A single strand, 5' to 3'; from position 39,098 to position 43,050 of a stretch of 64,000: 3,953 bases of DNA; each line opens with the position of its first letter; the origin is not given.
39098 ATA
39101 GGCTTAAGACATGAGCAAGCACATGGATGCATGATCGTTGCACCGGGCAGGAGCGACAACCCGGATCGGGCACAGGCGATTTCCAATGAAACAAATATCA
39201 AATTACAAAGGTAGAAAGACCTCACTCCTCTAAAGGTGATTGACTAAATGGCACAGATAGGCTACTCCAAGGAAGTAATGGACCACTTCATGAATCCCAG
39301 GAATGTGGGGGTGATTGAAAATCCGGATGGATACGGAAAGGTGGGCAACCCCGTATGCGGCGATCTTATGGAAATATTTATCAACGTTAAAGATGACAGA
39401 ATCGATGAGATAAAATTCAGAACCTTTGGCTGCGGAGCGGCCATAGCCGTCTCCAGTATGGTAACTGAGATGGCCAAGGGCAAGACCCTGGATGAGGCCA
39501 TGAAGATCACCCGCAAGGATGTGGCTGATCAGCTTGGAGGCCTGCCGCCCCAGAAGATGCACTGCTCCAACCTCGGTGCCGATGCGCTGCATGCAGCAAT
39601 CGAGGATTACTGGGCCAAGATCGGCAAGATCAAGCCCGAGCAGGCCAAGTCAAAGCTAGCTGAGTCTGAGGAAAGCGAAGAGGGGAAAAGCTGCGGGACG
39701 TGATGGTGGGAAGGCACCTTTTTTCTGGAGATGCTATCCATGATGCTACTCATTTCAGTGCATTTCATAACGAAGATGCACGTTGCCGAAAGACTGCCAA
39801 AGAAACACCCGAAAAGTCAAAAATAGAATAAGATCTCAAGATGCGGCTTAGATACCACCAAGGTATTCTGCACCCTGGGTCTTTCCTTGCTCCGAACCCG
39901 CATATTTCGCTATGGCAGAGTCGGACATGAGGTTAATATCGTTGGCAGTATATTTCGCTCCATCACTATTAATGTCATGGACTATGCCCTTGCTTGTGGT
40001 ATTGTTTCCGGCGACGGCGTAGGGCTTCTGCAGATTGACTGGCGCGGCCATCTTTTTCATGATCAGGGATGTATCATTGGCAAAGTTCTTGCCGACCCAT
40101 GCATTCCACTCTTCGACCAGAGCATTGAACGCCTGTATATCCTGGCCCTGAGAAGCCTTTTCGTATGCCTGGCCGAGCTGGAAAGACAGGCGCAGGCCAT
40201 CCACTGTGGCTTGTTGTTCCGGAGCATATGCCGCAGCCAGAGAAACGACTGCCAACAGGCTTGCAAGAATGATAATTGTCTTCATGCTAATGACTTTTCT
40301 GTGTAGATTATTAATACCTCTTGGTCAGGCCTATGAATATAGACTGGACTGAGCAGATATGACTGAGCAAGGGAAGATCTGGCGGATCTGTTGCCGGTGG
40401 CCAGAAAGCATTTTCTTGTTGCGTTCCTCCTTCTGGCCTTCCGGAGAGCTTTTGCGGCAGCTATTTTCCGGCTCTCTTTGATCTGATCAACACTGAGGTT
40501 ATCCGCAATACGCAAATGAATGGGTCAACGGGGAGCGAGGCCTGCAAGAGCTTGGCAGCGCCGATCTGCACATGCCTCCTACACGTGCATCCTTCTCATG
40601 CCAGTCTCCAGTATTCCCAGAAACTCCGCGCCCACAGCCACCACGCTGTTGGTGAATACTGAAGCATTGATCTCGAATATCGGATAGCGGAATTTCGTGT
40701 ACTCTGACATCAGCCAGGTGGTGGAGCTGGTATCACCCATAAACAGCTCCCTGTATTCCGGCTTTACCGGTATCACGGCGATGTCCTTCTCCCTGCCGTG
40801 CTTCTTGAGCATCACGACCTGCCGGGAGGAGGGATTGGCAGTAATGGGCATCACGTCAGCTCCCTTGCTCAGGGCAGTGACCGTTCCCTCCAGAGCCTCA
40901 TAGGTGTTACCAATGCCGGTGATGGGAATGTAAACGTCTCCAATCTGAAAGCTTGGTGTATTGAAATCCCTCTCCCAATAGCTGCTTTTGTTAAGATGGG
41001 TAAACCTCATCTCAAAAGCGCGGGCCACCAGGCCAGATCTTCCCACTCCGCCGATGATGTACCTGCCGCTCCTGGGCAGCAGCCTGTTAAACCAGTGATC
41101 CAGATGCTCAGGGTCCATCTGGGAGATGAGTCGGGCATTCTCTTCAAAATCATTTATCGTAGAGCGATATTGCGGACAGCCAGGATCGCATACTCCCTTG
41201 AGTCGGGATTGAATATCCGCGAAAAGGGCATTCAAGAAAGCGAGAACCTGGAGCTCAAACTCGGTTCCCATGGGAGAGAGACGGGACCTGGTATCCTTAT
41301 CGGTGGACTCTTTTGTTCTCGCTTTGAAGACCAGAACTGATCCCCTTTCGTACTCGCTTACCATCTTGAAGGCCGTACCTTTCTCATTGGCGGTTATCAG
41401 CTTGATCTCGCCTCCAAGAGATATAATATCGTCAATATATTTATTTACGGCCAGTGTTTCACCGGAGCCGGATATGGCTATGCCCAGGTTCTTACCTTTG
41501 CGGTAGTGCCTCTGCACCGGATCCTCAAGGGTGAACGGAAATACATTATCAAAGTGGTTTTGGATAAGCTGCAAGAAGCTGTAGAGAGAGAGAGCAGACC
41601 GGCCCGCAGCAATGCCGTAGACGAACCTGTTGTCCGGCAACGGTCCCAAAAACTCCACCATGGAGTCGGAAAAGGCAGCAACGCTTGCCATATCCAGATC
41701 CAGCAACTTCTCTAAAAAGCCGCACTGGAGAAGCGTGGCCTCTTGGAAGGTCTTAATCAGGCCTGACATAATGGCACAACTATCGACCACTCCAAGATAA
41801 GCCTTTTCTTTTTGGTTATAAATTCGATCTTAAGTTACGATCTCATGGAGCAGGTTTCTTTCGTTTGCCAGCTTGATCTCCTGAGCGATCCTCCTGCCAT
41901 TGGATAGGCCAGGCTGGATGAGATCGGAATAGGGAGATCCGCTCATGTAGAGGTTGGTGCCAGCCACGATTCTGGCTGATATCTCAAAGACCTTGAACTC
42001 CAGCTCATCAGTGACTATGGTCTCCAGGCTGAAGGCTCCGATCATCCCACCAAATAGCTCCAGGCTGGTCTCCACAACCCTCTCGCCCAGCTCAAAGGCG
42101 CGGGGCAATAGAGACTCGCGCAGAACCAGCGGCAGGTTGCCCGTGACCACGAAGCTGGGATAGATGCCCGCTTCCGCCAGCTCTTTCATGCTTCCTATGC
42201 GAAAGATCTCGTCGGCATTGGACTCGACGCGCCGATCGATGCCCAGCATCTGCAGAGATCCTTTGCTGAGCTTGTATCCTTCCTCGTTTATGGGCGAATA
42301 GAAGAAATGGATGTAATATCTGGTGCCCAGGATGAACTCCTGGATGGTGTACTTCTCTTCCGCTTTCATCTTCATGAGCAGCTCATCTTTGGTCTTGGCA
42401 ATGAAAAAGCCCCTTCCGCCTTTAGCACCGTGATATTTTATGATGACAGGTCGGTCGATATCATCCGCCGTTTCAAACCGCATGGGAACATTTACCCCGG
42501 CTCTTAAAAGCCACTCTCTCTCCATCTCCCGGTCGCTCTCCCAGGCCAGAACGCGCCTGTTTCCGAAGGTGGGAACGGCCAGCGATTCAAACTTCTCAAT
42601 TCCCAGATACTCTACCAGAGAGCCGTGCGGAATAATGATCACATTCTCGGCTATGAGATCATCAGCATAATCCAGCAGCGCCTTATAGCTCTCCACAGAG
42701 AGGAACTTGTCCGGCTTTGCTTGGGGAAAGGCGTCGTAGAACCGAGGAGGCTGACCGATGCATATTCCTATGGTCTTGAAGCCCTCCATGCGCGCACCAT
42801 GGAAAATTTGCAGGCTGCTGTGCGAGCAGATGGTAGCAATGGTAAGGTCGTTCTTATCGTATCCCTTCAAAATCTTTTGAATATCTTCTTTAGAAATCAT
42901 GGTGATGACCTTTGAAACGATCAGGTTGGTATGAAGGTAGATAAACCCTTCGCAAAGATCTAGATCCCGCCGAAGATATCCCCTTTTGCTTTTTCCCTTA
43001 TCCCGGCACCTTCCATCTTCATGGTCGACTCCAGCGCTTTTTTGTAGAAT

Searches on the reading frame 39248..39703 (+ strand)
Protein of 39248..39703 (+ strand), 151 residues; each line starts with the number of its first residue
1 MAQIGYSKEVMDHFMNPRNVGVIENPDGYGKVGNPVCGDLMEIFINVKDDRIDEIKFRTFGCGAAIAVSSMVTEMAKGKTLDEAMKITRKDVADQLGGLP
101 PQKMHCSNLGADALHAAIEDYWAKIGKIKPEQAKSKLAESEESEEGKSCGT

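Call 10: search_protein_families(library=pfam, proteins=[window:39248-39703:+])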
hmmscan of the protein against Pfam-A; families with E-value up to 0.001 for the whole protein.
window:39248-39703:+ (151 aa): 1 family
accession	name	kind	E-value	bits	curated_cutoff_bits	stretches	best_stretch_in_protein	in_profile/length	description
PF01592.21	NifU_N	-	7.2e-49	165.6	22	1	6-125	2-124/127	NifU-like N terminal domain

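Call 41: find_encoding_contigs(protein=window:39248-39703:+, flank=8000, max_places=10)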
Protein window:39248-39703:+ (151 aa): no gene with exactly this product is on record in the collection.

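Call 42: find_homologous_proteins(query=window:39248-39703:+, max_evalue=1e-40)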
Query window:39248-39703:+ (151 aa): 7948 proteins with E <= 1e-40 among 8000 candidates; the best 120 are listed.
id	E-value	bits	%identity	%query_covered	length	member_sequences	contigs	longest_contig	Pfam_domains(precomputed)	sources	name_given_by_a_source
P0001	5.0e-96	337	100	100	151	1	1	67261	PF01592.22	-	-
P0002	2.3e-91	321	95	100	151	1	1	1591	PF01592.22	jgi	jgi:nitrogen fixation NifU-like protein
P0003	4.0e-82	292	83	100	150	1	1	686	PF01592.22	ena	-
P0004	7.9e-81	287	91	94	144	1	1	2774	PF01592.22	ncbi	-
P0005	2.8e-80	286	85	99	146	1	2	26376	PF01592.22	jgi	jgi:nitrogen fixation NifU-like protein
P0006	3.5e-80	285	86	89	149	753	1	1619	PF01592.22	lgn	-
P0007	4.2e-80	285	85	100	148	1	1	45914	PF01592.22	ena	-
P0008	5.1e-80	285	91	85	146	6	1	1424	PF01592.22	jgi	jgi:nitrogen fixation NifU-like protein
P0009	8.9e-80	284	83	100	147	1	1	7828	PF01592.22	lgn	-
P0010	1.0e-79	284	89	88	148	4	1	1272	PF01592.22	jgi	-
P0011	1.1e-79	284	87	89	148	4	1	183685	PF01592.22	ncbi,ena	-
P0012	5.7e-79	281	89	88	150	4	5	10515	PF01592.22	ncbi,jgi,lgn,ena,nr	ncbi:MAG: Fe-S cluster assembly scaffold protein NifU [Methanothrix sp.]|nr:Fe-S cluster assembly sc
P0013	7.8e-79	281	88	86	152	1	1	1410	PF01592.22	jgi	-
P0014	1.3e-78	280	88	89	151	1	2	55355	PF01592.22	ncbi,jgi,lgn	-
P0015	2.2e-78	279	83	100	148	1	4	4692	PF01592.22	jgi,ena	-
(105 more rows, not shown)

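Call 43: find_encoding_contigs(protein=P0002, flank=8000)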
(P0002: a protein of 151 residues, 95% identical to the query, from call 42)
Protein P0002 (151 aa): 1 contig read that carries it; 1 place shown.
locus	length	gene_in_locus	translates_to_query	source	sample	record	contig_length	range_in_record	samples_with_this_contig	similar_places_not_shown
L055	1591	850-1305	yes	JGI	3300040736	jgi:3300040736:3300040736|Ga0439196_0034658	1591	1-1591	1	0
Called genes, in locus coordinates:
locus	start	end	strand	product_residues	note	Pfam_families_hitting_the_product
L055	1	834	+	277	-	?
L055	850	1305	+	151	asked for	PF01592:NifU_N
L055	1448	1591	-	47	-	?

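Call 44: find_encoding_contigs(protein=P0004, flank=8000)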
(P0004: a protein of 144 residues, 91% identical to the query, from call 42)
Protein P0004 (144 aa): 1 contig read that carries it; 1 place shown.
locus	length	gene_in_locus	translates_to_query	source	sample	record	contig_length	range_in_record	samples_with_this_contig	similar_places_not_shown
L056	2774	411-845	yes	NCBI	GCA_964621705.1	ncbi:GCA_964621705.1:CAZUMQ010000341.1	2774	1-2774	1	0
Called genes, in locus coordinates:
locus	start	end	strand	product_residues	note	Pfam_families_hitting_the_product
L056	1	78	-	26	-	?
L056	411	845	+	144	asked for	PF01592:NifU_N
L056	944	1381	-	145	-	-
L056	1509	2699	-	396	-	-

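Call 47: find_encoding_contigs(protein=P0008, flank=8000, max_places=10)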
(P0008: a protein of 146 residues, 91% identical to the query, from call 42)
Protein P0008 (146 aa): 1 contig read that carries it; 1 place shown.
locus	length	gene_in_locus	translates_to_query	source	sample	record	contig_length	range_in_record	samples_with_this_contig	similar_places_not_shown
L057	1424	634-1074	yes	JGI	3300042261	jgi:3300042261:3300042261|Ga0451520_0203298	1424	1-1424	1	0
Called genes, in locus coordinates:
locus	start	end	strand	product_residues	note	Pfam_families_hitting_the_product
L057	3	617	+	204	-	?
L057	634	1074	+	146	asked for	PF01592:NifU_N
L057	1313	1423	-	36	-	?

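Call 48: find_encoding_contigs(protein=P0005, flank=8000, max_places=4)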
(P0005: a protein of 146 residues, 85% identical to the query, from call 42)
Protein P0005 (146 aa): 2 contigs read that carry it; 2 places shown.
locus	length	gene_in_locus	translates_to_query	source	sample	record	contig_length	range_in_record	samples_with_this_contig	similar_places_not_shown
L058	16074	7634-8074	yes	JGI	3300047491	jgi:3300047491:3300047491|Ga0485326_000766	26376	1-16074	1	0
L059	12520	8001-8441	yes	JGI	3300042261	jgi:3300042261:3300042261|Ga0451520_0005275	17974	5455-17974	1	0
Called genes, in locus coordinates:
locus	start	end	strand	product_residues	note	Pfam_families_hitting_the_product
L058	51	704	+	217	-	PF02653:BPD_transp_2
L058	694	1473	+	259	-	PF00005:ABC_tran, PF13304:AAA_21 (weak)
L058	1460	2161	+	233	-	PF02463:SMC_N (faint), PF00005:ABC_tran, PF13304:AAA_21 (faint)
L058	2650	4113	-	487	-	PF00962:A_deaminase, PF19326:AMP_deaminase (weak)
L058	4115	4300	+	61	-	-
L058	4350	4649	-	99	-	-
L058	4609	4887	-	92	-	-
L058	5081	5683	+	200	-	PF06197:DUF998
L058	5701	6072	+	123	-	PF01206:TusA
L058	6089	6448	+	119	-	PF02635:DsrE, PF13686:DrsE_2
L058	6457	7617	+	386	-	PF00266:Aminotran_5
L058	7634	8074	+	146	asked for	PF01592:NifU_N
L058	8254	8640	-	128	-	-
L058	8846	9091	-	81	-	PF07927:HicA_toxin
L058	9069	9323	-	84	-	PF15919:HicB_lk_antitox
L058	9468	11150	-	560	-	PF07549:Sec_GG (faint), PF02355:SecD_SecF_C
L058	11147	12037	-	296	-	PF02355:SecD_SecF_C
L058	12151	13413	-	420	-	PF00215:OMPdecase, PF00682:HMGL-like (faint), PF04131:NanE (weak), PF03737:RraA-like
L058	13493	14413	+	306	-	PF01678:DAP_epimerase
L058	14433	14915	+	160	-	-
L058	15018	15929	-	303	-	PF00581:Rhodanese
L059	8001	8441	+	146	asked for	PF01592:NifU_N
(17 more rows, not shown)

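Call 74: search_protein_families(library=pfam, proteins=[L058:9069-9323:-, L058:8846-9091:-, L058:8254-8640:-], max_evalue=0.1)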
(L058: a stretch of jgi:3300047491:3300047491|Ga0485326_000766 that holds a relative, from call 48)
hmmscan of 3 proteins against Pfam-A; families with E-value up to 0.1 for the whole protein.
L058:9069-9323:- (84 aa): 3 families
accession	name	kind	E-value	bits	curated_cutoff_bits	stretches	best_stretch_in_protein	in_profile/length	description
PF15919.11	HicB_lk_antitox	-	3.6e-10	40.5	27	1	13-63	2-51/123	HicB_like antitoxin of bacterial toxin-antitoxin system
PF21748.3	UPF0150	-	0.048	14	27.3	1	18-53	15-50/64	UPF0150-like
PF09872.14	DUF2099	-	0.085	12.5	25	1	25-79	26-84/257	Uncharacterized protein conserved in archaea (DUF2099)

L058:8846-9091:- (81 aa): 1 family
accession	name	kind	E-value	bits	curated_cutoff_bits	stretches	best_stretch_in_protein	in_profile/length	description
PF07927.17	HicA_toxin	-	7.1e-17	61.7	27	1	9-62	1-55/58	HicA toxin of bacterial toxin-antitoxin,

L058:8254-8640:- (128 aa): 0 families

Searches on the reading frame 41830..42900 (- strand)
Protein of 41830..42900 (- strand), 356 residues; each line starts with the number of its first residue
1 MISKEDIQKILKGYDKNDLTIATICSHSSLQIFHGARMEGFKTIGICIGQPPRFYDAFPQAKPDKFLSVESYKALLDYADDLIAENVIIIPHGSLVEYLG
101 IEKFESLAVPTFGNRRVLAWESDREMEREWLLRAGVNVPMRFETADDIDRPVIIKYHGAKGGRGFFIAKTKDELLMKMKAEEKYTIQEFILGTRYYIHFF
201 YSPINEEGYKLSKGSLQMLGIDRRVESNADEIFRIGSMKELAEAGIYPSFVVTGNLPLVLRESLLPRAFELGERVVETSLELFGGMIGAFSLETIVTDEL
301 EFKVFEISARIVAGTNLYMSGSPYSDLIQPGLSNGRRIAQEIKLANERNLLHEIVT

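Call 10: search_protein_families(library=pfam, proteins=[window:41830-42900:-])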
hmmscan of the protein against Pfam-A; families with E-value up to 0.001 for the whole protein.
window:41830-42900:- (356 aa): 2 families
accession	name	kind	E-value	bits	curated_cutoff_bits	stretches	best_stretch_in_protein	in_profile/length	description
PF06973.17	DUF1297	-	4e-57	193.2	23.8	1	171-356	10-188/188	Domain of unknown function (DUF1297)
PF06849.18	DUF1246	-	3.9e-42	143.6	25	1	21-142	1-122/122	Protein of unknown function (DUF1246)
